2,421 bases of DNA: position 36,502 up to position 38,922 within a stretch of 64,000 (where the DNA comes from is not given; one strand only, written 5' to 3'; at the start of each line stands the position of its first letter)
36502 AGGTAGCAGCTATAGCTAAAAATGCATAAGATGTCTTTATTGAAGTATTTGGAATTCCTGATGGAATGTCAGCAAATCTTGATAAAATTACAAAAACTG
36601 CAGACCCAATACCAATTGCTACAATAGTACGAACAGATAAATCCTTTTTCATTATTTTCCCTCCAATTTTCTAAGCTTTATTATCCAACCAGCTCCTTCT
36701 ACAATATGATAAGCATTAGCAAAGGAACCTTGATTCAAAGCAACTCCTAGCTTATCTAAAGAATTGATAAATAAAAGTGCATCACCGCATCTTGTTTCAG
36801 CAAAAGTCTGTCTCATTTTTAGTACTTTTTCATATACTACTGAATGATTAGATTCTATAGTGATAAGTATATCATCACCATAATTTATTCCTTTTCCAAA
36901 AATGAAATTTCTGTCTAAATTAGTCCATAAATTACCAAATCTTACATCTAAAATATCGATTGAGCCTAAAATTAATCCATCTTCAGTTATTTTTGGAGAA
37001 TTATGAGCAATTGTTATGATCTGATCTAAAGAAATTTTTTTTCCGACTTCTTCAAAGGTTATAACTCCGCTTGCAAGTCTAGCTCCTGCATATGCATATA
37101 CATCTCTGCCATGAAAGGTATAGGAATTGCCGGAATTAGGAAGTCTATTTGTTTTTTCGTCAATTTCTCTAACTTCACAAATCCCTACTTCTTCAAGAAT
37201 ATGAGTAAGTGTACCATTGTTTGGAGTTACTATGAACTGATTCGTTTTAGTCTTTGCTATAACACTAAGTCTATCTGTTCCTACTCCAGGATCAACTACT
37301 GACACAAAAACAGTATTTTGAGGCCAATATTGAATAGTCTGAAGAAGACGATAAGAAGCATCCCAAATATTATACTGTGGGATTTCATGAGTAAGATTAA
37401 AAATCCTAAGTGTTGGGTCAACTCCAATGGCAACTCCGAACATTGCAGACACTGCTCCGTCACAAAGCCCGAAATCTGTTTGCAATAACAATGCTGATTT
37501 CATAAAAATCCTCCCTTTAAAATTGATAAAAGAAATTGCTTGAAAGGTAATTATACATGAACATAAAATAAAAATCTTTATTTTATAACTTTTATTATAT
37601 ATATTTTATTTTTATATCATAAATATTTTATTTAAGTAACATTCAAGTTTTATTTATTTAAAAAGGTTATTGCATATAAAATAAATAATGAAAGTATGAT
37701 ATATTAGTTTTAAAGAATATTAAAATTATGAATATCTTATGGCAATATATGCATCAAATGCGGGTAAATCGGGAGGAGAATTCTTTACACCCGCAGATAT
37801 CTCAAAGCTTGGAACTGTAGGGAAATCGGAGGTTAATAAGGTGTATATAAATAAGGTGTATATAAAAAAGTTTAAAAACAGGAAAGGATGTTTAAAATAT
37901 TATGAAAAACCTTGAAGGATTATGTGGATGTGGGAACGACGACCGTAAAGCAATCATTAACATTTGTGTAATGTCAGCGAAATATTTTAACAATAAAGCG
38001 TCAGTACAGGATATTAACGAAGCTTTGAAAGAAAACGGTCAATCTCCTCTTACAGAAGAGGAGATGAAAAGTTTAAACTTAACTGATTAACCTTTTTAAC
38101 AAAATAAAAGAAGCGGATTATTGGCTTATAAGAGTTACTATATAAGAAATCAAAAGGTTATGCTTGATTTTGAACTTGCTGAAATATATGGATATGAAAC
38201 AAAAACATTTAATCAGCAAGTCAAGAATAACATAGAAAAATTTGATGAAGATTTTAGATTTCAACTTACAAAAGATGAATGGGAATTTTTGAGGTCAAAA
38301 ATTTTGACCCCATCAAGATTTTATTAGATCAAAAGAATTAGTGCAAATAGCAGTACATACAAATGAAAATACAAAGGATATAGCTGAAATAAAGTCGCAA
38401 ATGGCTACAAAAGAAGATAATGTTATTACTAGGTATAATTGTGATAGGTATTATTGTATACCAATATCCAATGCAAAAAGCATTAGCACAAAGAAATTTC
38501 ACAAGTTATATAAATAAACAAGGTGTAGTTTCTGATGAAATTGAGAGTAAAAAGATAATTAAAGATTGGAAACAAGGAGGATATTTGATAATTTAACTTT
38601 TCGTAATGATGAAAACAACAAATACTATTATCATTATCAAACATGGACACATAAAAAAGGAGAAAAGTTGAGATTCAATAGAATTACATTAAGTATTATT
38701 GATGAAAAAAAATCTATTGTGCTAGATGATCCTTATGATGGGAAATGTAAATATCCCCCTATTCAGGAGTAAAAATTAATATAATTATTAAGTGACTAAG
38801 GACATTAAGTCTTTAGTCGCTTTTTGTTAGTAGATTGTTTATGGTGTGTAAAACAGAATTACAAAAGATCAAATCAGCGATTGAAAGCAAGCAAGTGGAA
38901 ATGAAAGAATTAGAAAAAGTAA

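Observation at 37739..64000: Two hsdM copies broken at the identical codon, a reiterated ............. core, and 101-bp direct repeats: a recombination hotspot bounding a ~26-kb island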

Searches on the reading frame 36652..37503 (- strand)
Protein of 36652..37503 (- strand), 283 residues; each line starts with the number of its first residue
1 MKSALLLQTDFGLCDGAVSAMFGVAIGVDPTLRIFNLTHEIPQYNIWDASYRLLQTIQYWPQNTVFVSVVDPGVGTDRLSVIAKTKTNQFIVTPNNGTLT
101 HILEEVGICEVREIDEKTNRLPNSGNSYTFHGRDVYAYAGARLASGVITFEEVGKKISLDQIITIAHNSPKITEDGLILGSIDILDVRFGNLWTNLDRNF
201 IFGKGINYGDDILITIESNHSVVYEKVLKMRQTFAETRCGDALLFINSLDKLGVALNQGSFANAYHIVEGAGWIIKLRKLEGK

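Call 9: search_protein_families(library=pfam, proteins=[window:36652-37503:-], max_evalue=0.01)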
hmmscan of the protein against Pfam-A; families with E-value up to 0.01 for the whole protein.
window:36652-37503:- (283 aa): 2 families
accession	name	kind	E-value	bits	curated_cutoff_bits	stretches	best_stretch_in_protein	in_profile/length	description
PF01887.21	SAM_HAT_N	-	1.3e-48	164.9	26.3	1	6-154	2-145/145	SAM hydroxide adenosyltransferase N-terminal domain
PF20257.3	SAM_HAT_C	-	9.7e-16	58.3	25.5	1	180-273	1-83/84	SAM hydroxide adenosyltransferase C-terminal domain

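Call 13: find_encoding_contigs(protein=window:36652-37503:-, flank=10000, max_places=10)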
Protein window:36652-37503:- (283 aa): 24 contigs read that carry it; 10 places shown.
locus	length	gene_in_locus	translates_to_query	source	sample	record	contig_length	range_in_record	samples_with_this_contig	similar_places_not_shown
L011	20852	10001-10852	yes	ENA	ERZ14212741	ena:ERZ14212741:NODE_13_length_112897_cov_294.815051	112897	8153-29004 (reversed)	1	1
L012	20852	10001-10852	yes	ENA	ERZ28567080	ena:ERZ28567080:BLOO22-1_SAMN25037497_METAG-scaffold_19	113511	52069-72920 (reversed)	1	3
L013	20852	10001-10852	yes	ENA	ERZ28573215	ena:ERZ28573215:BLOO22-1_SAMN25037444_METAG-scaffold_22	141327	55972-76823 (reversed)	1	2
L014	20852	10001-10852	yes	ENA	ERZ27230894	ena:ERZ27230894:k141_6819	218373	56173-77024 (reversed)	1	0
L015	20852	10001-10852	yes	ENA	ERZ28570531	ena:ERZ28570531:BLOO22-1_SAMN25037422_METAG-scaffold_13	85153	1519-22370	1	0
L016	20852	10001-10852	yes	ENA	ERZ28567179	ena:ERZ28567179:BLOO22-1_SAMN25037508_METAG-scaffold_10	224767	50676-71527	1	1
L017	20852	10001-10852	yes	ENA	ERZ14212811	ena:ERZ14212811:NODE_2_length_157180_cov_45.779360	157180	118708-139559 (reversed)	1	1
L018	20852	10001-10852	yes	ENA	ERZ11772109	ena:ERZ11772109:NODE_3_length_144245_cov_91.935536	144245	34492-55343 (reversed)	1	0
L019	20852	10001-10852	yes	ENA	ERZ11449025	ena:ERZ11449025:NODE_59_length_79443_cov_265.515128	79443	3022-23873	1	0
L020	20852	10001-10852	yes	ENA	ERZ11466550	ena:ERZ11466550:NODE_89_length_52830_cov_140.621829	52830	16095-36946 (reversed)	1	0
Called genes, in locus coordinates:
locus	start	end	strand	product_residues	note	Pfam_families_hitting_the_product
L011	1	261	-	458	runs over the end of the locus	PF02687:FtsX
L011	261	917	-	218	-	PF00005:ABC_tran, PF02463:SMC_N (weak), PF13175:AAA_15 (faint), PF13304:AAA_21 (faint)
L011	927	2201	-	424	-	PF12704:MacB_PCD, PF02687:FtsX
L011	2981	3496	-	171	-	PF01381:HTH_3, PF12844:HTH_19 (weak), PF13560:HTH_31 (weak)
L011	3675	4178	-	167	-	-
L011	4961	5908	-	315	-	PF00768:Peptidase_S11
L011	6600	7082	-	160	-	PF01131:Topoisom_bac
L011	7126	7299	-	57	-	PF14202:TnpW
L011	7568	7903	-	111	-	PF13958:ToxN_toxin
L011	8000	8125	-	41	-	-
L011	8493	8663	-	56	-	-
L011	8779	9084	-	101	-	PF11337:DUF3139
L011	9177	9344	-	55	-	PF10543:ORF6N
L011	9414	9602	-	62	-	-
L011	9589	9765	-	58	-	-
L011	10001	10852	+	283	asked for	PF01887:SAM_HAT_N, PF20257:SAM_HAT_C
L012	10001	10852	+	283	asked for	PF01887:SAM_HAT_N, PF20257:SAM_HAT_C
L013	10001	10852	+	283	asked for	PF01887:SAM_HAT_N, PF20257:SAM_HAT_C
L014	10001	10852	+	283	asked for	PF01887:SAM_HAT_N, PF20257:SAM_HAT_C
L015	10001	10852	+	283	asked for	PF01887:SAM_HAT_N, PF20257:SAM_HAT_C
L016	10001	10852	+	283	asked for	PF01887:SAM_HAT_N, PF20257:SAM_HAT_C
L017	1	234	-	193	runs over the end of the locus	PF09605:Trep_Strep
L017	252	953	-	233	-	PF02361:CbiQ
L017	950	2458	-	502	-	PF00005:ABC_tran, PF13401:AAA_22 (faint), PF20720:nSTAND3 (faint), PF02463:SMC_N, PF00005:ABC_tran, PF13304:AAA_21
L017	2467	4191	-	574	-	PF00664:ABC_membrane, PF00005:ABC_tran, PF02463:SMC_N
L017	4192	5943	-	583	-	PF00664:ABC_membrane, PF02463:SMC_N (faint), PF00005:ABC_tran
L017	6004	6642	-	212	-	PF00440:TetR_N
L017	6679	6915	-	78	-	PF14202:TnpW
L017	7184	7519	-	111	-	PF13958:ToxN_toxin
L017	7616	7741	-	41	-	-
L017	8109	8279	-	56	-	-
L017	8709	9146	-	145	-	-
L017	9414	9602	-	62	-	-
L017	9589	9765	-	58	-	-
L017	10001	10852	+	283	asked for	PF01887:SAM_HAT_N, PF20257:SAM_HAT_C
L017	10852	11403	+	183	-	PF07155:ECF-ribofla_trS, PF12822:ECF_trnsprt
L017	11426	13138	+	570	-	PF01078:Mg_chelatase (faint), PF03193:RsgA_GTPase (faint), PF00004:AAA (faint), PF00005:ABC_tran, PF02463:SMC_N (faint), PF12558:DUF3744, PF00005:ABC_tran, PF13304:AAA_21 (weak), +4 more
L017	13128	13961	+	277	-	PF02361:CbiQ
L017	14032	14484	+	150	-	PF13673:Acetyltransf_10, PF00583:Acetyltransf_1, PF13508:Acetyltransf_7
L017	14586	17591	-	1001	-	PF02922:CBM_48, PF00128:Alpha-amylase (weak), PF21653:pulA_all-beta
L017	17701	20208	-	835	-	PF00128:Alpha-amylase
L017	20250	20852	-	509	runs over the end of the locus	PF08245:Mur_ligase_M, PF02875:Mur_ligase_C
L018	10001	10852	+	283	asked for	PF01887:SAM_HAT_N, PF20257:SAM_HAT_C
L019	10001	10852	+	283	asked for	PF01887:SAM_HAT_N, PF20257:SAM_HAT_C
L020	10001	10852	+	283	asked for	PF01887:SAM_HAT_N, PF20257:SAM_HAT_C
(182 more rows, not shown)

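Call 36: list_cluster_members(proteins=[window:36652-37503:-, window:29913-32918:+, window:61060-62448:+, P0001, P0004, L003:4635-6200:+, L029:12025-14709:+, window:25725-27254:+])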
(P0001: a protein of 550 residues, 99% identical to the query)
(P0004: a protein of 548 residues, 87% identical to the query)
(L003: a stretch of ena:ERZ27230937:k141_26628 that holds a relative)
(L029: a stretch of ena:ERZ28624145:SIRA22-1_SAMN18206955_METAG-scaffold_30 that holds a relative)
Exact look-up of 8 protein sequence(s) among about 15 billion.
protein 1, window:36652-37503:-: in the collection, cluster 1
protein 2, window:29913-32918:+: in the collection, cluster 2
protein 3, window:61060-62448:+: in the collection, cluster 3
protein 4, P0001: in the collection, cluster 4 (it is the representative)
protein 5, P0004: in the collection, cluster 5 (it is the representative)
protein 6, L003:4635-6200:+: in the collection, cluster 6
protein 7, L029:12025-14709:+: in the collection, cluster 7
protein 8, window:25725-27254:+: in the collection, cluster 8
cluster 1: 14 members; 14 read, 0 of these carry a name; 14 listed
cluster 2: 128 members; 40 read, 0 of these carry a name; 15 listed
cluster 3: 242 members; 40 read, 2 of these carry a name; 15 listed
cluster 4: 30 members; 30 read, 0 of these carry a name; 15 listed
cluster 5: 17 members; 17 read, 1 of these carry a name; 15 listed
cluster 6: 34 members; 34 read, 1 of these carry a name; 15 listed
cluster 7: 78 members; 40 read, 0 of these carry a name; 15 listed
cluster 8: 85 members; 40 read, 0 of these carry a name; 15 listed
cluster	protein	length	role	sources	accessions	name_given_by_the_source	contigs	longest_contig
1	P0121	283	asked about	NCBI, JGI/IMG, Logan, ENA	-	-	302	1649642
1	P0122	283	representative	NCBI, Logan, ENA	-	-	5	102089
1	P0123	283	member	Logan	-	-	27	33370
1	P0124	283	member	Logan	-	-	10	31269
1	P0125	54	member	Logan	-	-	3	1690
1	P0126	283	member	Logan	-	-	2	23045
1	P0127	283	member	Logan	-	-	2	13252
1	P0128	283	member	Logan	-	-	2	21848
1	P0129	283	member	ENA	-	-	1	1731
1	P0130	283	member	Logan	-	-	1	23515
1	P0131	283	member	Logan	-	-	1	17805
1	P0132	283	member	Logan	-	-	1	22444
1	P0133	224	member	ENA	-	-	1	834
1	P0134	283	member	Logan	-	-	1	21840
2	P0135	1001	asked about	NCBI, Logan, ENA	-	-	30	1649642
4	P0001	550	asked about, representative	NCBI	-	-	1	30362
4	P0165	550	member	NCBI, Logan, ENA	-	-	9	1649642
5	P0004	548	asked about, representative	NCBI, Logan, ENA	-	-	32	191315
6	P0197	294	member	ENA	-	-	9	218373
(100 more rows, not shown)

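Call 37: find_encoding_contigs(protein=P0197, flank=10000, max_places=8)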
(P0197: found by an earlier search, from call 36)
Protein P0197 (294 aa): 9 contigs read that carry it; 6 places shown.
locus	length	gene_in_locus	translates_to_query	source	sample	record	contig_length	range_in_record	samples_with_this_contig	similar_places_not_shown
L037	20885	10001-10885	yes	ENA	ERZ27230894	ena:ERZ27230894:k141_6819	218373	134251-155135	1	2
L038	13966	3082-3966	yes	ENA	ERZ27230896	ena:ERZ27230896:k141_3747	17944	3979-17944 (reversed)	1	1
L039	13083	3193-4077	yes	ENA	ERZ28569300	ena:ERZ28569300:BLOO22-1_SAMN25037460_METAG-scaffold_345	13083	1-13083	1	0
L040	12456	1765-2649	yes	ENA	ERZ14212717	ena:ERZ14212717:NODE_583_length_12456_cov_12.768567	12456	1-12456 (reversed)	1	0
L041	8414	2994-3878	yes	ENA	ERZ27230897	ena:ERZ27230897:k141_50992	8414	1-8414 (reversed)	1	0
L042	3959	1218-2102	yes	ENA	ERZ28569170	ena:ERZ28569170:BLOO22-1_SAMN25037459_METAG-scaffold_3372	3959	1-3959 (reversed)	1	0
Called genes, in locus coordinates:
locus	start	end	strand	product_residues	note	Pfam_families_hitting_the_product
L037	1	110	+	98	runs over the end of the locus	-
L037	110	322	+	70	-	-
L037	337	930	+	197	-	-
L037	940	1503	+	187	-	-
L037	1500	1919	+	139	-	PF05105:Phage_holin_4_1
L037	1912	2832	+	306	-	PF01183:Glyco_hydro_25, PF08230:CW_7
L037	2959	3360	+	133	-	PF00196:GerE (faint)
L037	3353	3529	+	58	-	PF20612:SHOCT_2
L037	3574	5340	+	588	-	PF00239:Resolvase, PF07508:Recombinase, PF13408:Zn_ribbon_recom (faint)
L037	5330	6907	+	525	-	PF00239:Resolvase, PF07508:Recombinase, PF13408:Zn_ribbon_recom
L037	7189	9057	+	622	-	PF18483:Lectin_L-type_dom, PF06458:MucBP, PF17966:Muc_B2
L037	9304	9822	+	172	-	PF08020:DUF1706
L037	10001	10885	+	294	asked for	PF02384:N6_Mtase, PF07669:Eco57I (weak)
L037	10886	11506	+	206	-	-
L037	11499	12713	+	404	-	PF01420:Methylase_S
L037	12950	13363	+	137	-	PF01420:Methylase_S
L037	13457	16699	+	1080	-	PF04313:HSDR_N, PF00270:DEAD, PF04851:ResIII, PF18766:SWI2_SNF2, PF22679:T1R_D3-like, PF12008:EcoR124_C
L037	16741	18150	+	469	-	PF01487:DHquinase_I, PF01202:SKI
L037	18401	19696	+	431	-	PF08239:SH3_3 (weak)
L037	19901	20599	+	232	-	PF01479:S4, PF00849:PseudoU_synth_2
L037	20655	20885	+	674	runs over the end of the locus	PF22745:Nlig-Ia, PF01653:DNA_ligase_aden, PF03120:OB_DNA_ligase, PF03119:DNA_ligase_ZBD, PF12826:HHH_2, PF14520:HHH_5 (weak), PF00533:BRCT, PF12738:PTCB-BRCT, +1 more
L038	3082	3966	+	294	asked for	PF02384:N6_Mtase, PF07669:Eco57I (weak)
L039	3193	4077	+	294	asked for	PF02384:N6_Mtase, PF07669:Eco57I (weak)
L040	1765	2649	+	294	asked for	PF02384:N6_Mtase, PF07669:Eco57I (weak)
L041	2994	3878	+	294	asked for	PF02384:N6_Mtase, PF07669:Eco57I (weak)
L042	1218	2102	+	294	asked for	PF02384:N6_Mtase, PF07669:Eco57I (weak)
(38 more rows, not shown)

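Call 59: search_protein_families(library=pfam, proteins=[L048:243-1268:+], max_evalue=0.001)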
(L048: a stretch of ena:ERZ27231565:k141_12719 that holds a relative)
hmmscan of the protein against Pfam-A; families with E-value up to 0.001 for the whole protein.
L048:243-1268:+ (341 aa): 0 families

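Call 69: search_protein_families(library=pfam, proteins=[L017:8709-9146:-, L047:7941-8588:+, L047:11344-12531:-, L037:2959-3360:+, L043:11916-14879:+], max_evalue=0.01)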
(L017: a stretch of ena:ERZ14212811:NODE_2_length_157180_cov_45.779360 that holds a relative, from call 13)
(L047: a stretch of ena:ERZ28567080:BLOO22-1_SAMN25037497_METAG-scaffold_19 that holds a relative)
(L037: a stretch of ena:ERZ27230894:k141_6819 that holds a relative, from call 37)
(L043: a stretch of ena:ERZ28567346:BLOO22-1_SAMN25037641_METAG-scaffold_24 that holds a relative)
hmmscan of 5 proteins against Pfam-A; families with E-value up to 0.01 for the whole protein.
L017:8709-9146:- (145 aa): 1 family
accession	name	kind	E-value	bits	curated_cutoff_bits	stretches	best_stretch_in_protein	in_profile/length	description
PF16022.11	DUF4783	-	0.00022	21.7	24.1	1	36-119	15-99/102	Domain of unknown function (DUF4783)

L047:7941-8588:+ (215 aa): 0 families

L047:11344-12531:- (395 aa): 1 family
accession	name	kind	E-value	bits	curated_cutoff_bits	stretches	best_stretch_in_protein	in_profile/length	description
PF11706.13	zf-CGNR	-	0.00013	22.1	24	1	353-393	3-44/44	CGNR zinc finger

L037:2959-3360:+ (133 aa): 6 families
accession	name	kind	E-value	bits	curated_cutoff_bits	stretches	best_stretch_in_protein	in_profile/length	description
PF00196.25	GerE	-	1.6e-05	24.8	23.5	1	7-39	8-40/57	Bacterial regulatory proteins, luxR family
PF13936.12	HTH_38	-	0.0013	18.9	27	1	3-33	7-37/44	Helix-turn-helix domain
PF13384.12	HTH_23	-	0.0014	18.8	24.6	1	3-33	4-34/50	Homeodomain-like domain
PF08281.18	Sigma70_r4_2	-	0.0016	18.5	25.7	1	7-35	16-45/54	Sigma-70, region 4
PF02796.21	HTH_7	-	0.0034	17.9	23.8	1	6-33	9-38/45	Helix-turn-helix domain of resolvase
PF15978.11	TnsD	-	0.006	16.1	32.4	0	7-73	189-239/355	Tn7-like transposition protein D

L043:11916-14879:+ (987 aa): 5 families
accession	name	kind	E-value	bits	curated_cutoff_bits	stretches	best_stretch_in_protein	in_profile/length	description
PF12799.13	LRR_4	-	2.7e-15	56.5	27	3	383-423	1-41/44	Leucine Rich repeats (2 copies)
PF18889.6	Beta_helix_3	-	1.8e-13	50.7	27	3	170-191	1-19/20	Beta helix repeat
PF07523.18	Big_3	-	4.2e-08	33.8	21.2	1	627-662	2-36/68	Bacterial Ig-like domain (group 3)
PF24807.1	WD40_CDC20-Fz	-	0.0017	18.2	200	0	467-570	40-140/292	CDC20/Fizzy WD40 domain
PF23952.1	LRR_EndoS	-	0.0049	17.5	27.9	0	334-454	1-109/116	Endo-beta-N-acetylglucosaminidase EndoS LRR domain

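Call 70: search_protein_families(library=phrogs, proteins=[L037:3353-3529:+, L037:2959-3360:+, L037:5330-6904:+, L037:3574-5337:+], max_evalue=0.001)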
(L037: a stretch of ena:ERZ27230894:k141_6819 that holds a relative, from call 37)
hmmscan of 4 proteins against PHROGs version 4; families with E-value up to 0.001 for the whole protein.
L037:3353-3529:+ (58 aa): 1 family
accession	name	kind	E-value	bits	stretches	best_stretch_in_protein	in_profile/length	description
phrog_2996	-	unknown function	5.3e-12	46.7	1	6-52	7-53/54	-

L037:2959-3360:+ (133 aa): 7 families
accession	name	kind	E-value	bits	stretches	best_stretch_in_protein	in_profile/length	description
phrog_2308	-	unknown function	1.3e-42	146.2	1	1-132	1-137/138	-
phrog_1271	-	DNA, RNA and nucleotide metabolism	1.8e-08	35.2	1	40-125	171-243/361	HNH endonuclease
phrog_3855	-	DNA, RNA and nucleotide metabolism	9.4e-05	23.8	1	5-36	68-99/115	HTH DNA binding protein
phrog_20494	-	unknown function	0.00014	23.2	1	51-88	6-41/115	-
phrog_125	-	DNA, RNA and nucleotide metabolism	0.00021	21.9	1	7-88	170-248/254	DNA invertase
phrog_9366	-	integration and excision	0.00022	22.3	1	5-41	70-106/109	transposase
phrog_4151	-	DNA, RNA and nucleotide metabolism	0.00035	21.4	1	4-66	8-71/154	DNA binding protein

L037:5330-6904:+ (525 aa): 4 families
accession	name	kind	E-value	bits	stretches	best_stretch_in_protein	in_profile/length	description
phrog_95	-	integration and excision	1.4e-149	500.7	1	4-518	73-576/651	integrase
phrog_125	-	DNA, RNA and nucleotide metabolism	5.5e-53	181.1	1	11-308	9-251/254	DNA invertase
phrog_18012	-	unknown function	1.6e-21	77.7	1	423-522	2-102/104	-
phrog_6620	-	integration and excision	2e-07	31.8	1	22-132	51-155/201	transposase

L037:3574-5337:+ (588 aa): 4 families
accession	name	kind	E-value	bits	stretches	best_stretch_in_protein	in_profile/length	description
phrog_95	-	integration and excision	1.1e-125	421.7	2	1-394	72-450/651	integrase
phrog_125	-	DNA, RNA and nucleotide metabolism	8e-44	151.1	1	2-296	2-251/254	DNA invertase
phrog_7701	-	DNA, RNA and nucleotide metabolism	1.4e-08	36.1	1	176-245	6-66/137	DNA invertase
phrog_6620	-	integration and excision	0.0001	22.9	1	15-145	53-176/201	transposase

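Call 91: find_encoding_contigs(protein=P0165, flank=10000, max_places=3)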
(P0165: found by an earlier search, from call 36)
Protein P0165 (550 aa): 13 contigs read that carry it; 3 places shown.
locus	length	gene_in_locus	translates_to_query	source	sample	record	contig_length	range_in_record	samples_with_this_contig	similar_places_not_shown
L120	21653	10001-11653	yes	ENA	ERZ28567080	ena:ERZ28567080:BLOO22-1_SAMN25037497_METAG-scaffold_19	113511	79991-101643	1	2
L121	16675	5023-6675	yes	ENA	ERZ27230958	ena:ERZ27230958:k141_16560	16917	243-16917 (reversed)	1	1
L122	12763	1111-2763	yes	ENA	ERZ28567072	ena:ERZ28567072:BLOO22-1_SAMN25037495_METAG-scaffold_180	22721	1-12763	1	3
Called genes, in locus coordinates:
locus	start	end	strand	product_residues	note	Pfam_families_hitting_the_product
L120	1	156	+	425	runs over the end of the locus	PF12704:MacB_PCD, PF02687:FtsX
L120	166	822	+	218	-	PF00005:ABC_tran, PF02463:SMC_N (weak), PF13175:AAA_15 (faint), PF13304:AAA_21 (faint)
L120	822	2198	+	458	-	PF02687:FtsX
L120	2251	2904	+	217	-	PF00072:Response_reg, PF00486:Trans_reg_C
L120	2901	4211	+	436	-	PF00512:HisKA (weak), PF02518:HATPase_c, PF14501:HATPase_c_5 (weak)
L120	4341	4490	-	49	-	-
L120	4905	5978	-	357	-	PF13310:Virulence_RhuM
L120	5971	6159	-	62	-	-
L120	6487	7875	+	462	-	PF13173:AAA_14, PF13635:DUF4143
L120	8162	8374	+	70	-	PF01381:HTH_3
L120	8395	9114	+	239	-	PF12161:HsdM_N, PF02384:N6_Mtase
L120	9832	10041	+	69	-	-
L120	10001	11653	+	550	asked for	PF00239:Resolvase, PF07508:Recombinase, PF13408:Zn_ribbon_recom (weak)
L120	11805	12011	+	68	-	PF02604:PhdYeFM_antitox (weak)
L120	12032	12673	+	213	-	PF12161:HsdM_N, PF02384:N6_Mtase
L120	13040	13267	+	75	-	PF13443:HTH_26, PF01381:HTH_3 (weak)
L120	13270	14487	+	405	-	PF00145:DNA_methylase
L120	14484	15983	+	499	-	PF00145:DNA_methylase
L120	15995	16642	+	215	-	-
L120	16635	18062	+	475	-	PF07728:AAA_5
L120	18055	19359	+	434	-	PF09563:RE_LlaJI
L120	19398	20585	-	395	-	-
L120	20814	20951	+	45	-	-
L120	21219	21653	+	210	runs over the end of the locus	PF07638:Sigma70_ECF (weak), PF08281:Sigma70_r4_2, PF04545:Sigma70_r4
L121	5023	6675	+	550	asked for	PF00239:Resolvase, PF07508:Recombinase, PF13408:Zn_ribbon_recom (weak)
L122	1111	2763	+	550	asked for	PF00239:Resolvase, PF07508:Recombinase, PF13408:Zn_ribbon_recom (weak)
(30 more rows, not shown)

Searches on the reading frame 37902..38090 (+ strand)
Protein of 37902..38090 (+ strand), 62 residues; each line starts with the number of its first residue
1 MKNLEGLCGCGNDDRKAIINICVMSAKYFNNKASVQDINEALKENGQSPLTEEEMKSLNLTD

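Call 9: search_protein_families(library=pfam, proteins=[window:37902-38090:+], max_evalue=0.01)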
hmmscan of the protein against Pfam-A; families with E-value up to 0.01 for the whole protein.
window:37902-38090:+ (62 aa): 0 families

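Call 70: search_protein_families(library=phrogs, proteins=[window:37902-38090:+], max_evalue=0.001)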
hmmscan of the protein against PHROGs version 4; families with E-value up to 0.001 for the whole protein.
window:37902-38090:+ (62 aa): 0 families

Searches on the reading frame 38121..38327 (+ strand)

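Call 11: search_protein_families(library=pfam, proteins=[window:38121-38327:+], max_evalue=0.01)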
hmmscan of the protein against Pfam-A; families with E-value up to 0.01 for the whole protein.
window:38121-38327:+ (68 aa): 1 family
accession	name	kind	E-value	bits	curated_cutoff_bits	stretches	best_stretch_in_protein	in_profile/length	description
PF10543.14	ORF6N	-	7e-24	84.4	27.8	1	5-64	3-62/86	ORF6N domain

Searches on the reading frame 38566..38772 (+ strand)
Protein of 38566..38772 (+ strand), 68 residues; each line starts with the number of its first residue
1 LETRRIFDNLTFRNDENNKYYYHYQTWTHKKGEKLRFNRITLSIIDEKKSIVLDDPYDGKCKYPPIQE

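Call 69: search_protein_families(library=pfam, proteins=[window:38566-38772:+], max_evalue=0.01)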
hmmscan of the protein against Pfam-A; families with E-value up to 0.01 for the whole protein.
window:38566-38772:+ (68 aa): 0 families
